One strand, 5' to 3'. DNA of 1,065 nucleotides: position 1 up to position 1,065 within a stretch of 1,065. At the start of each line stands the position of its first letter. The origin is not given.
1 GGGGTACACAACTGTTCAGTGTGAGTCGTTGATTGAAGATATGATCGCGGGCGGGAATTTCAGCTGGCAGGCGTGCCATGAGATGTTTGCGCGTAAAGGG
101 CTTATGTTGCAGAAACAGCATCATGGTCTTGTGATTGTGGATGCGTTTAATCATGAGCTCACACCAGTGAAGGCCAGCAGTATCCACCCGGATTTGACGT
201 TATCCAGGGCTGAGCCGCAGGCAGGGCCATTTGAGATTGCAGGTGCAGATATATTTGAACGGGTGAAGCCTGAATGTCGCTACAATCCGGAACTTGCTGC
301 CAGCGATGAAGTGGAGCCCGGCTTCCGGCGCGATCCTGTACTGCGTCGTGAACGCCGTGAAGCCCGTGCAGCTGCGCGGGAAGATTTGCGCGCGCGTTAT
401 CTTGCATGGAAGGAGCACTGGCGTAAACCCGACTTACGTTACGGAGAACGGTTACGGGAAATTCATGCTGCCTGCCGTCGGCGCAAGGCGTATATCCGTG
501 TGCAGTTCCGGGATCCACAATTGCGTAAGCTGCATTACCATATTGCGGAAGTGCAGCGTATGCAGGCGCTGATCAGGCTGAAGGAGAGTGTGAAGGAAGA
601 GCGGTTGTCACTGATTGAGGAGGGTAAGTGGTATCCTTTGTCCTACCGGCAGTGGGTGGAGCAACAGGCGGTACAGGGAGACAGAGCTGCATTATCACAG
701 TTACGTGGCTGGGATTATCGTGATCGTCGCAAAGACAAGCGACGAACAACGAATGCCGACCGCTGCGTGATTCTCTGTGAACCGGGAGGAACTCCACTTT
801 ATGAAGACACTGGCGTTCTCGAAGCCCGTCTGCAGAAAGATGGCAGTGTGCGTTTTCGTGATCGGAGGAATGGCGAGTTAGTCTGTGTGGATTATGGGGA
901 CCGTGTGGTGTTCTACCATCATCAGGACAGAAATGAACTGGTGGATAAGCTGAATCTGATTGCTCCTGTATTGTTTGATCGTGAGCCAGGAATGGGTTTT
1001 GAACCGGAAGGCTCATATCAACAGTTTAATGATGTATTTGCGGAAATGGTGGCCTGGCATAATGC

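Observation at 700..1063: C-terminal region of unassigned function, with a possible short internal repeat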

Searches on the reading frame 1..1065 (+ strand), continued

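Call 33: search_protein_families(library=pfam, proteins=[P0088, P0032, P0034, P0041, P0042, P0055, P0070, P0077, P0086, P0043], max_evalue=1)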
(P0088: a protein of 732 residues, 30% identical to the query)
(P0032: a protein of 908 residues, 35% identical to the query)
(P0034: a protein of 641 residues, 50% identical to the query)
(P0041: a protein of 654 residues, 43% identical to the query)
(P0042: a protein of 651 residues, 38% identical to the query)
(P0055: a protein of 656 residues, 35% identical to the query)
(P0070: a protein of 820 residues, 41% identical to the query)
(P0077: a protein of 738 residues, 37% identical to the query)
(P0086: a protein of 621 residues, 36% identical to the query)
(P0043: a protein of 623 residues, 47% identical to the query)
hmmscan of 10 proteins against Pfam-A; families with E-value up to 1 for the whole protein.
P0088 (732 aa): 3 families
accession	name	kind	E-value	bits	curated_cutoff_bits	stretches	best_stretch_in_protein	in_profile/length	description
PF03432.20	Relaxase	-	2.1e-28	99.7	24.6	1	203-317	14-132/132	MobA/VirD2-like, nuclease domain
PF22863.1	TraI_middle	-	6.7e-17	61.9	27.6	1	350-445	2-89/89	TraI-like middle domain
PF18555.7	MobL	-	0.023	14.2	28.5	1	267-290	147-170/383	MobL relaxases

P0032 (908 aa): 3 families
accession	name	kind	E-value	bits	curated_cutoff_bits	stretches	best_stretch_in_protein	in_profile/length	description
PF03432.20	Relaxase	-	8e-30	104.3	24.6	1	88-206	13-132/132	MobA/VirD2-like, nuclease domain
PF22863.1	TraI_middle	-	3.3e-15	56.4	27.6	2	481-570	7-88/89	TraI-like middle domain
PF18555.7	MobL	-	0.00057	19.5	28.5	1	13-178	16-169/383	MobL relaxases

P0034 (641 aa): 4 families
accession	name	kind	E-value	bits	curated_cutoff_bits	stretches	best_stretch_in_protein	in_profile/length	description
PF03432.20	Relaxase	-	8.7e-30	104.1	24.6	1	90-201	18-131/132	MobA/VirD2-like, nuclease domain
PF22863.1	TraI_middle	-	8.9e-13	48.7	27.6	1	231-322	4-87/89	TraI-like middle domain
PF18555.7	MobL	-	1.8e-05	24.4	28.5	1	148-185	143-178/383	MobL relaxases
PF18821.6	LPD7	-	0.00012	22.4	27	1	511-584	6-75/92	Large polyvalent protein-associated domain 7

P0041 (654 aa): 4 families
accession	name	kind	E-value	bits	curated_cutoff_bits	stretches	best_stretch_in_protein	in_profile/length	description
PF03432.20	Relaxase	-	2.5e-28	99.4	24.6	1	89-203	13-131/132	MobA/VirD2-like, nuclease domain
PF22863.1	TraI_middle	-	4.3e-12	46.5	27.6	1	233-326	4-89/89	TraI-like middle domain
PF18555.7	MobL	-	7.6e-06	25.6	28.5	1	149-177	142-170/383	MobL relaxases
PF18821.6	LPD7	-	3.8e-05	24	27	1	519-596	4-75/92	Large polyvalent protein-associated domain 7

P0042 (651 aa): 5 families
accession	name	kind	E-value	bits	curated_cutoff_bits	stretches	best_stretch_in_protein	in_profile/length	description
PF03432.20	Relaxase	-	1.9e-33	116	24.6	1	92-203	17-132/132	MobA/VirD2-like, nuclease domain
PF22863.1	TraI_middle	-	2.4e-13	50.5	27.6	1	233-324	5-88/89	TraI-like middle domain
PF18555.7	MobL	-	1.3e-05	24.8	28.5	1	150-178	144-172/383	MobL relaxases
PF18821.6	LPD7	-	0.00028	21.2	27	1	514-596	4-80/92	Large polyvalent protein-associated domain 7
PF24018.1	DUF7331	-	0.059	14.3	27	1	283-298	31-46/59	Family of unknown function (DUF7331)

P0055 (656 aa): 4 families
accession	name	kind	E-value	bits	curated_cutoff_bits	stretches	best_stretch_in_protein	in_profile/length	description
PF03432.20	Relaxase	-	2e-29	102.9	24.6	1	127-242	12-131/132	MobA/VirD2-like, nuclease domain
PF22863.1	TraI_middle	-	1.5e-18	67.2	27.6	1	277-370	2-87/89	TraI-like middle domain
PF18821.6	LPD7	-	3.5e-12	46.5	27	1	557-641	8-90/92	Large polyvalent protein-associated domain 7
PF18555.7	MobL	-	0.0016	18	28.5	1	189-217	143-171/383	MobL relaxases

P0070 (820 aa): 4 families
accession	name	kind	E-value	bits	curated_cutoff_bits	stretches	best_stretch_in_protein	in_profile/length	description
PF03432.20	Relaxase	-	2.8e-32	112.2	24.6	1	200-316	11-131/132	MobA/VirD2-like, nuclease domain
PF22863.1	TraI_middle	-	7.2e-14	52.2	27.6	1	357-448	4-88/89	TraI-like middle domain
PF18821.6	LPD7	-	1.3e-12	47.9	27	1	714-802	4-84/92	Large polyvalent protein-associated domain 7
PF18555.7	MobL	-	1.9e-05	24.3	28.5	1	262-310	142-188/383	MobL relaxases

P0077 (738 aa): 4 families
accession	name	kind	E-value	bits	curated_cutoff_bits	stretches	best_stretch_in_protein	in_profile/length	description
PF03432.20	Relaxase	-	1.9e-31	109.5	24.6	1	194-309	13-132/132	MobA/VirD2-like, nuclease domain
PF22863.1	TraI_middle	-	2.3e-20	73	27.6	1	342-436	2-88/89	TraI-like middle domain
PF18821.6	LPD7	-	2.1e-19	69.7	27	1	625-718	2-90/92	Large polyvalent protein-associated domain 7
PF18555.7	MobL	-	0.00012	21.7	28.5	1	254-281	142-169/383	MobL relaxases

P0086 (621 aa): 4 families
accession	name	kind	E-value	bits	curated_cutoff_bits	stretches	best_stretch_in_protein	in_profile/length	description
PF03432.20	Relaxase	-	5.5e-30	104.8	24.6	1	64-172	21-131/132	MobA/VirD2-like, nuclease domain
PF22863.1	TraI_middle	-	7.8e-20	71.3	27.6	1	206-299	2-88/89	TraI-like middle domain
PF18821.6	LPD7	-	6.6e-15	55.3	27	1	510-601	4-91/92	Large polyvalent protein-associated domain 7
PF18555.7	MobL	-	1.7e-06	27.7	28.5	1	118-146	142-170/383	MobL relaxases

P0043 (623 aa): 3 families
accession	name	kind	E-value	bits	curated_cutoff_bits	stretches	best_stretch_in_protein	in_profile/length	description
PF03432.20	Relaxase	-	2.4e-28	99.5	24.6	1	88-203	13-132/132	MobA/VirD2-like, nuclease domain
PF22863.1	TraI_middle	-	5.1e-09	36.6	27.6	1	232-322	4-87/89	TraI-like middle domain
PF18555.7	MobL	-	2.3e-05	24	28.5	1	152-170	146-164/383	MobL relaxases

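Call 50: predict_structure(alignment_id=A4)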
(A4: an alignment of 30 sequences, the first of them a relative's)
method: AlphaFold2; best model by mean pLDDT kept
length: 219 residues; sequences in the alignment: 30
mean_pLDDT: 84.0   pTM: 0.74
mean pLDDT of the five models: 84.0, 82.0, 81.5, 81.4, 79.7
residues with pLDDT >= 90: 103; 70-90: 83; 50-70: 28; < 50: 5
segments of 3 or more residues with pLDDT < 50: 217-219
pLDDT, mean of each block of 10 residues (from residue 1): 81 82 90 90 82 68 77 84 91 94 90 92 91 83 91 95 86 96 96 82 52 53
secondary structure, 60 per line:
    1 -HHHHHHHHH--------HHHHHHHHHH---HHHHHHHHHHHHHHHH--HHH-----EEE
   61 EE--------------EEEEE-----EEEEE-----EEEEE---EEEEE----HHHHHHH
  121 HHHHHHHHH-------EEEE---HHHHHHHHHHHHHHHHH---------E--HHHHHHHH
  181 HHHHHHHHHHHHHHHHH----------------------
elements in order: H2-10 H19-28 H32-47 E58-62 E77-81 E87-91 E97-101 E105-109 H114-129 E137-140 H144-160 H173-197

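Call 60: search_solved_structures(query=A4, max_evalue=10, show_alignments=2)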
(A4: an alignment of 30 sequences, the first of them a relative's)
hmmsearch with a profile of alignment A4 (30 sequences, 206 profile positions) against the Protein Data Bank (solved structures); distinct sequences matched with E-value up to 10: 3.
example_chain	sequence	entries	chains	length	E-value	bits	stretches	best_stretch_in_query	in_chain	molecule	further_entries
9yee_Ba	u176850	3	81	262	0.13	15.5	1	68-122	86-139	Flagellar basal-body rod protein FlgG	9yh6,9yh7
7pwf_X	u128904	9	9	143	0.76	13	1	75-109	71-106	Ribosomal protein S23 | SSU ribosomal protein S12P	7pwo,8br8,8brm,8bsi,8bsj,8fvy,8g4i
4gee_A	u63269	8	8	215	3.2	10.9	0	81-113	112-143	DNA gyrase subunit B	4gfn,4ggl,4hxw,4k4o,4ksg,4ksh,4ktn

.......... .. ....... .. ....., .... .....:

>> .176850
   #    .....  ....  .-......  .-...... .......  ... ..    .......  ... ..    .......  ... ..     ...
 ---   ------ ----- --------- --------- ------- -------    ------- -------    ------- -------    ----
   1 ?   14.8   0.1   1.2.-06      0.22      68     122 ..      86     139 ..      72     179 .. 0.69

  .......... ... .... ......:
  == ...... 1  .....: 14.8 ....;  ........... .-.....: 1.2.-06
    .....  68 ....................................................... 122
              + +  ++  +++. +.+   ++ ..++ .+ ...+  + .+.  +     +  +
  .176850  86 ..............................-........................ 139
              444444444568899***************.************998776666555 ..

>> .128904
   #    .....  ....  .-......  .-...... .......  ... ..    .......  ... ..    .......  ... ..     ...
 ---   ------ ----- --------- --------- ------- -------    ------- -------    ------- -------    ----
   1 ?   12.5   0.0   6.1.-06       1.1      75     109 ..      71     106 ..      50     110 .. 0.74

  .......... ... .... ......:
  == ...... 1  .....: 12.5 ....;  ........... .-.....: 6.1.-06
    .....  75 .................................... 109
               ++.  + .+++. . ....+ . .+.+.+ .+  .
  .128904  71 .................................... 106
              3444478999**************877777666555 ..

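Call 62: fold_search(model_id=the predicted structure, library=pdb)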
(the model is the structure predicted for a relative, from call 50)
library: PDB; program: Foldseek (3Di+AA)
matches with E <= 10: 301; with E <= 0.001: 0
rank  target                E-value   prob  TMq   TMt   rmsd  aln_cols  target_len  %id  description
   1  6eri_Az               1.2e-01  0.11  0.14  0.16  23.4       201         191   12  Structure of the chloroplast ribosome with chl-RRF and hibernation-promoting factor (released 2018-04-18)
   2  9r9b_A                5.0e-01  0.10  0.17  0.09  13.0       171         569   13  Crystal structure of clathrin heavy chain in complex with a peptidomimetic inhibitor of the TACC3 interaction (released 2026-04-08)
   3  1bpo_A                5.3e-01  0.08  0.13  0.08  13.5       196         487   11  CLATHRIN HEAVY-CHAIN TERMINAL DOMAIN AND LINKER (released 1998-12-16)
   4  5ods_B                6.2e-01  0.07  0.13  0.06  15.5       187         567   12  Structure of a phosphoprotein-protein complex (released 2018-03-14)
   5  3o5x                  7.8e-01  0.06  0.16  0.15  12.5       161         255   11  Crystal structure of the oncogenic tyrosine phosphatase SHP2 complexed with a salicylic acid-based small molecule inhibi (released 2010-08-11)
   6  4mlo                  9.3e-01  0.02  0.10  0.09  17.0       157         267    7  1.65A resolution structure of ToxT from Vibrio cholerae (P21 Form) (released 2016-04-20)
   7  9f8t_A                1.2e+00  0.15  0.13  0.08   9.6        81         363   11  Clathrin terminal domain complexed with C-terminus of AAK1L (released 2025-05-21)
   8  6cnb_R                1.2e+00  0.12  0.26  0.12  18.8       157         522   10  Yeast RNA polymerase III initial transcribing complex (released 2018-08-22)
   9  9n73_LQ               1.2e+00  0.06  0.15  0.05  31.4       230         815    9  SSU processome maturation and disassembly, State G (released 2025-10-29)
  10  2xzg                  1.3e+00  0.15  0.13  0.09   9.1        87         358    9  Clathrin Terminal Domain Complexed with Pitstop 1 (released 2011-08-17)
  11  5kvu_C                1.4e+00  0.04  0.12  0.05  11.8       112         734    9  Crystal structure of isocitrate dehydrogenase-2 in complex with NADP(+) from Mycobacterium tuberculosis (released 2017-07-19)
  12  3oc3_C                1.5e+00  0.28  0.25  0.30   4.4        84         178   13  Crystal structure of the Mot1 N-terminal domain in complex with TBP (released 2011-07-13)
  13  9c0y                  1.6e+00  0.15  0.13  0.08   8.5        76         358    9  Clathrin terminal domain complexed with Pitstop 2c (released 2024-06-26)
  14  3gc3_B                1.6e+00  0.14  0.13  0.09   8.2        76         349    6  Crystal Structure of Arrestin2S and Clathrin (released 2009-08-25)
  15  8ffz_H                1.6e+00  0.12  0.24  0.17  11.5       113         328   11  TFIIIA-TFIIIC-Brf1-TBP complex bound to 5S rRNA gene (released 2023-06-21)
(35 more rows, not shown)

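Call 76: search_protein_families(library=pfam, proteins=[L001:7317-7745:+], max_evalue=0.1)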
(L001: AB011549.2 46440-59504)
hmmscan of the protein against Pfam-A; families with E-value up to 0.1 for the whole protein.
L001:7317-7745:+ (143 aa): 1 family
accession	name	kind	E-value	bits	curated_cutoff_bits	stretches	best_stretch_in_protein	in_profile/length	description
PF06519.16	TolA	-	5e-14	52.7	25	1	56-137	10-92/96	TolA C-terminal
